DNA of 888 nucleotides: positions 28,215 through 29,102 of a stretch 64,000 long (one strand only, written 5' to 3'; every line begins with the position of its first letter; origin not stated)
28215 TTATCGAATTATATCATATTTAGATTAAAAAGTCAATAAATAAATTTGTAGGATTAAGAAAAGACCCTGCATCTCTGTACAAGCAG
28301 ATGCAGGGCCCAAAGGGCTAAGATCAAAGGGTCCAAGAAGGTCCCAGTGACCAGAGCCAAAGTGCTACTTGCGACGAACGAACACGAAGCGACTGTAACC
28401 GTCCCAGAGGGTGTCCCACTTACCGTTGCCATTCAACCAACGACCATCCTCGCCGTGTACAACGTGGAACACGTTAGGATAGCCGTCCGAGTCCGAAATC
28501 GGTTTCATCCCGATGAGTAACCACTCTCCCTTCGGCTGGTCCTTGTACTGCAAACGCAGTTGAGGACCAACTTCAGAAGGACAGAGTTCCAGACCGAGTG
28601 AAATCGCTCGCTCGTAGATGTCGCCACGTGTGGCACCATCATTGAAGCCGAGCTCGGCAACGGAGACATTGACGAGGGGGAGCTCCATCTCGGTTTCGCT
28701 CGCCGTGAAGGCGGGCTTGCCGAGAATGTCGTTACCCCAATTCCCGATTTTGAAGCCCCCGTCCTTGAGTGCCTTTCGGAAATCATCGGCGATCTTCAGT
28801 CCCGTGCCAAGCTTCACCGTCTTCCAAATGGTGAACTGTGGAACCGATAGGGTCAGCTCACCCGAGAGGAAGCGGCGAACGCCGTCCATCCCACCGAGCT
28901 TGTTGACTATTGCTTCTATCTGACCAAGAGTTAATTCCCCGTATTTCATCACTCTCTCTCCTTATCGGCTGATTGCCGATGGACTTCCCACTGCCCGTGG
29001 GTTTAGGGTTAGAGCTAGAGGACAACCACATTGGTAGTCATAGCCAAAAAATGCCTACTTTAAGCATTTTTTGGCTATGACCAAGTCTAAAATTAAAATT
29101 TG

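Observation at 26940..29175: Each island gene sits in a repeated expression cassette: consensus promoter, 47 nt perfect 5'UTR hairpin, gene, conserved 3'UTR, hairpin terminator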

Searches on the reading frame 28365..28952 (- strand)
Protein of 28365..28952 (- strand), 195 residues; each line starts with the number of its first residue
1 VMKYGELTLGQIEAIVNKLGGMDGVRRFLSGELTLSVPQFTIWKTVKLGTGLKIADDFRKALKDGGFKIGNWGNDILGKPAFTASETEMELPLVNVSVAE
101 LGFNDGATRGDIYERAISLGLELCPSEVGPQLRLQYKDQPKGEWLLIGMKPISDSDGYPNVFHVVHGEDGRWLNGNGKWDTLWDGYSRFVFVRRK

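Call 7: search_protein_families(library=pfam, proteins=[window:28365-28952:-], max_evalue=1)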
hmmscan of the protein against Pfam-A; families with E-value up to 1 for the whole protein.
window:28365-28952:- (195 aa): 0 families

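Call 12: search_protein_families(library=phrogs, proteins=[window:28365-28952:-], max_evalue=1)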
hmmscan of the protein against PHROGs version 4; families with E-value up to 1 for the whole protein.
window:28365-28952:- (195 aa): 0 families

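Call 13: search_protein_families(library=ncbifam, proteins=[window:28365-28952:-], max_evalue=1)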
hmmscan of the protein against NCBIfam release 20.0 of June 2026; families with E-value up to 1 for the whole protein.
window:28365-28952:- (195 aa): 0 families

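Call 14: search_protein_families(library=padloc, proteins=[window:28365-28952:-], max_evalue=1)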
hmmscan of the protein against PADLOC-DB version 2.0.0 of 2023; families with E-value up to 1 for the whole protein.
window:28365-28952:- (195 aa): 0 families

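Call 19: find_homologous_proteins(query=window:28365-28952:-)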
Query window:28365-28952:- (195 aa): 1168 proteins with E <= 0.001 among 1916 candidates; the best 120 are listed.
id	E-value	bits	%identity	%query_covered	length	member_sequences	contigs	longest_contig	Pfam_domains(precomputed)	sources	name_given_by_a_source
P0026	1.8e-128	444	100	99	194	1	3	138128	-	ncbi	-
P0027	5.9e-84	299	73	98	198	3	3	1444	-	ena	-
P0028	3.4e-82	293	68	100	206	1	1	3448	-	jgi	jgi:hypothetical protein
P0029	4.6e-82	293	71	98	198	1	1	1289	-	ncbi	-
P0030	7.6e-82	292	70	98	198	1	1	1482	-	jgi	-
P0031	1.0e-81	292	72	98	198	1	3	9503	-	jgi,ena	-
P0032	1.5e-81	291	71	98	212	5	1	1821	-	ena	-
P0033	5.7e-81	289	69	99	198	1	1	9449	-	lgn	-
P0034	1.9e-79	284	68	99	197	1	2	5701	-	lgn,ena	-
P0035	2.2e-79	284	68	99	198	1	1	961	-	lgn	-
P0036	2.7e-79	284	66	99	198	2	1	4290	-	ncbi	-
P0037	3.6e-79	283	67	98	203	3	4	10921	-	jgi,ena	-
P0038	5.1e-79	283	68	99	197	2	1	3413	-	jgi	-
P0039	9.5e-79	282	68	99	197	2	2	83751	-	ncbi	-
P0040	1.0e-78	282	68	99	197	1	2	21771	-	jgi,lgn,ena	-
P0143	3.7e-69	251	63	99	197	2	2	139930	-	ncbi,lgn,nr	ncbi:hypothetical protein HYT45_03025 [Candidatus Uhrbacteria bacterium]|nr:hypothetical protein [Ca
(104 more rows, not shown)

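Call 20: find_encoding_contigs(protein=P0026, flank=3000, max_places=4)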
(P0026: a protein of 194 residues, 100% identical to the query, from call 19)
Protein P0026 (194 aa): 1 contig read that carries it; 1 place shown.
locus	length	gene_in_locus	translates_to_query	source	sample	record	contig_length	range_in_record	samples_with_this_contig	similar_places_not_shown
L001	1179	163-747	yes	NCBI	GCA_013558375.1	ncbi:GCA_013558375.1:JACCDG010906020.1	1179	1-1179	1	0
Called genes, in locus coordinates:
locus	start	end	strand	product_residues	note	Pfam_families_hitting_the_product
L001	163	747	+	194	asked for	-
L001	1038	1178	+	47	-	?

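Call 21: find_encoding_contigs(protein=P0143, flank=5000, max_places=3)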
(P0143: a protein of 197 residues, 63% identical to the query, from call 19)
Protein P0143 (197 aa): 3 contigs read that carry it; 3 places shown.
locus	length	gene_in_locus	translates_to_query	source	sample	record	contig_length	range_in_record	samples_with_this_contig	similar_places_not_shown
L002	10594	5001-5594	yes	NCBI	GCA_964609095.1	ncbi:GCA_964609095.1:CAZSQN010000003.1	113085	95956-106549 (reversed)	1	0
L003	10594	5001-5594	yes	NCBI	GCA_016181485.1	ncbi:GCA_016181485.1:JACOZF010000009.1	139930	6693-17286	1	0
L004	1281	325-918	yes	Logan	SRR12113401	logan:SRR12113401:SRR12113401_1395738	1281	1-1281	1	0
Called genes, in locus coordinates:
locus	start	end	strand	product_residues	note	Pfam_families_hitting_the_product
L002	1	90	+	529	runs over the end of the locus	PF13632:Glyco_trans_2_3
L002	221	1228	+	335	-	PF00535:Glycos_transf_2, PF13641:Glyco_tranf_2_3, PF13632:Glyco_trans_2_3 (faint)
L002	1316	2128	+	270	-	PF00535:Glycos_transf_2, PF13641:Glyco_tranf_2_3, PF13632:Glyco_trans_2_3 (weak)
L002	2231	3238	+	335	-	PF06723:MreB_Mbl, PF00022:Actin (faint), PF00012:HSP70, PF14450:FtsA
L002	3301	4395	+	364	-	PF13439:Glyco_transf_4, PF00534:Glycos_transf_1, PF13692:Glyco_trans_1_4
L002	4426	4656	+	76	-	-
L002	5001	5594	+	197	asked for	-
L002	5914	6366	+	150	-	-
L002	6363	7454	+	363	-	PF00078:RVT_1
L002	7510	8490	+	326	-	PF13177:DNA_pol3_delta2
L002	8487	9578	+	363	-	PF15899:BNR_6 (faint), PF15902:Sortilin-Vps10 (weak), PF25852:DUF6242_C (faint), PF15902:Sortilin-Vps10, PF14870:PSII_BNR (weak), PF15902:Sortilin-Vps10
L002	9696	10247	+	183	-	PF01765:RRF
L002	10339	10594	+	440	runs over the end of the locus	PF00587:tRNA-synt_2b, PF03129:HGTP_anticodon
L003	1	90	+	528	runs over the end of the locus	PF13632:Glyco_trans_2_3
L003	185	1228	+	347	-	PF00535:Glycos_transf_2, PF13641:Glyco_tranf_2_3, PF13632:Glyco_trans_2_3 (faint)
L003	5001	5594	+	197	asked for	-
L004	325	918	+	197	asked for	-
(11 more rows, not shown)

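Call 33: find_related_loci(query=A1, collection=genome_contigs, flank=4000)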
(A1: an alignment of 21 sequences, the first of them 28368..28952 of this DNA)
Query A1 (195 aa) in genome_contigs; peptide patterns used: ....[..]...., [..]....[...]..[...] (x = any residue, [..] = any of these).
348 stretches matched a pattern; 262 encode a relative of the query (tblastn E <= 1e-3); the best 80 are kept; 80 distinct loci.
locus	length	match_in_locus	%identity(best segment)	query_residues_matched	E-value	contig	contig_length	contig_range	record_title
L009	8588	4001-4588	70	1-193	2e-85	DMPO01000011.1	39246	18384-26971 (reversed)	MAG TPA_asm: Candidatus Azambacteria bacterium isolate UBA12106 contig_6521, whole genome shotgun sequence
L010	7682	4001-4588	71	1-193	2e-85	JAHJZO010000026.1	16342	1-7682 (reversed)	MAG: Patescibacteria group bacterium isolate Undefined_mixed_planktonic.mb.121 Undefined_mixed_p.mb.121_k141_883992, who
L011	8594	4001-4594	68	1-195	5e-83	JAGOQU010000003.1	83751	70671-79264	MAG: Candidatus Paceibacterota bacterium isolate Gw_Eff_bin_22 Gw_Eff_367_length_83751_cov_11.352662, whole genome shotg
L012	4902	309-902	67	1-195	9e-82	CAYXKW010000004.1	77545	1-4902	MAG TPA_asm: uncultured Candidatus Saccharibacteria bacterium isolate SRP286056_co3_512 genome assembly, contig: NODE_12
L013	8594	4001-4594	64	1-195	3e-80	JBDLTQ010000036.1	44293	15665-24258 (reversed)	MAG: Candidatus Parcubacteria bacterium isolate lewisrun_2019_sw_WHONDRS-S19S_0014_B_bin.23 scaffold_213697, whole genom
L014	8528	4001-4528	68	1-174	1e-78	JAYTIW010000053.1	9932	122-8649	MAG: Candidatus Paceibacterota bacterium isolate GFS_2860 GFS_2860_52, whole genome shotgun sequence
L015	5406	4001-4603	64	1-195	4e-77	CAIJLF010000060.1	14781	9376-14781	uncultured bacterium isolate Kiruna_bin-11652 genome assembly, contig: bin-11652:060/157, whole genome shotgun sequence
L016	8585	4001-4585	66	2-192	2e-77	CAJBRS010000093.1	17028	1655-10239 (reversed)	uncultured bacterium isolate I-1_bin-176 genome assembly, contig: bin-176:093/133, whole genome shotgun sequence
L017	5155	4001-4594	65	2-195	6e-76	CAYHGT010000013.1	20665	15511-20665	MAG TPA_asm: uncultured Candidatus Saccharibacteria bacterium isolate ERP119705_co11_448 genome assembly, contig: NODE_2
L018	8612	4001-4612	63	2-193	2e-75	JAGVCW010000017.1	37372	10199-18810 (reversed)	MAG: Candidatus Paceibacterota bacterium isolate WC_11 c_000000098656, whole genome shotgun sequence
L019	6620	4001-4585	64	2-193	8e-74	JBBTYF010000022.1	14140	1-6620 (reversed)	MAG: Patescibacteria group bacterium isolate H43-bin052_1 H43_bin052_1_000000000022, whole genome shotgun sequence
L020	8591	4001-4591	63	2-195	1e-73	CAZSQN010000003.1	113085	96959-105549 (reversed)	MAG TPA_asm: uncultured Gammaproteobacteria bacterium isolate binchicken_co125_790 genome assembly, contig: NODE_364_len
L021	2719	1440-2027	63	1-193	4e-74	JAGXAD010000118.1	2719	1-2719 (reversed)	MAG: Patescibacteria group bacterium isolate REEB69 contig-150_56575, whole genome shotgun sequence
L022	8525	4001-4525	65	2-174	4e-72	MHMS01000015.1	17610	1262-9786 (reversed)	MAG: Candidatus Niyogibacteria bacterium RIFCSPLOWO2_12_FULL_41_13 rifcsplowo2_12_scaffold_3760, whole genome shotgun se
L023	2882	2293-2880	63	2-195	2e-72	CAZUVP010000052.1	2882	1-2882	MAG TPA_asm: uncultured Candidatus Saccharibacteria bacterium isolate binchicken_co100_430 genome assembly, contig: NODE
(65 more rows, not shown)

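Call 49: predict_structure(alignment_id=A1)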
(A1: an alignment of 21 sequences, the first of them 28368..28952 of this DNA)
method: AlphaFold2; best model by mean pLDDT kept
length: 195 residues; sequences in the alignment: 21
mean_pLDDT: 72.8   pTM: 0.65
mean pLDDT of the five models: 72.8, 70.7, 69.7, 50.5, 48.8
residues with pLDDT >= 90: 1; 70-90: 123; 50-70: 64; < 50: 7
segments of 3 or more residues with pLDDT < 50: none
pLDDT, mean of each block of 10 residues (from residue 1): 63 82 84 66 73 75 76 73 72 86 87 88 71 54 70 57 60 62 81 81
secondary structure, 60 per line:
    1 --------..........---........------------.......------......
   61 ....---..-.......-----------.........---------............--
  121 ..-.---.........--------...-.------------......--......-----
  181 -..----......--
elements in order: H9-18 H22-29 E42-48 H55-64 H71-77 E89-97 H109-118 H128-136 E145-147 E162-167 E170-175 E188-193

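Call 90: search_dna_similar(query=window:28368-28949:-, collection=phages, mode=protein, max_rows=8)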
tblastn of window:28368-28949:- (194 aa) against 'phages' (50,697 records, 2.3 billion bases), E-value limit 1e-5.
No match.
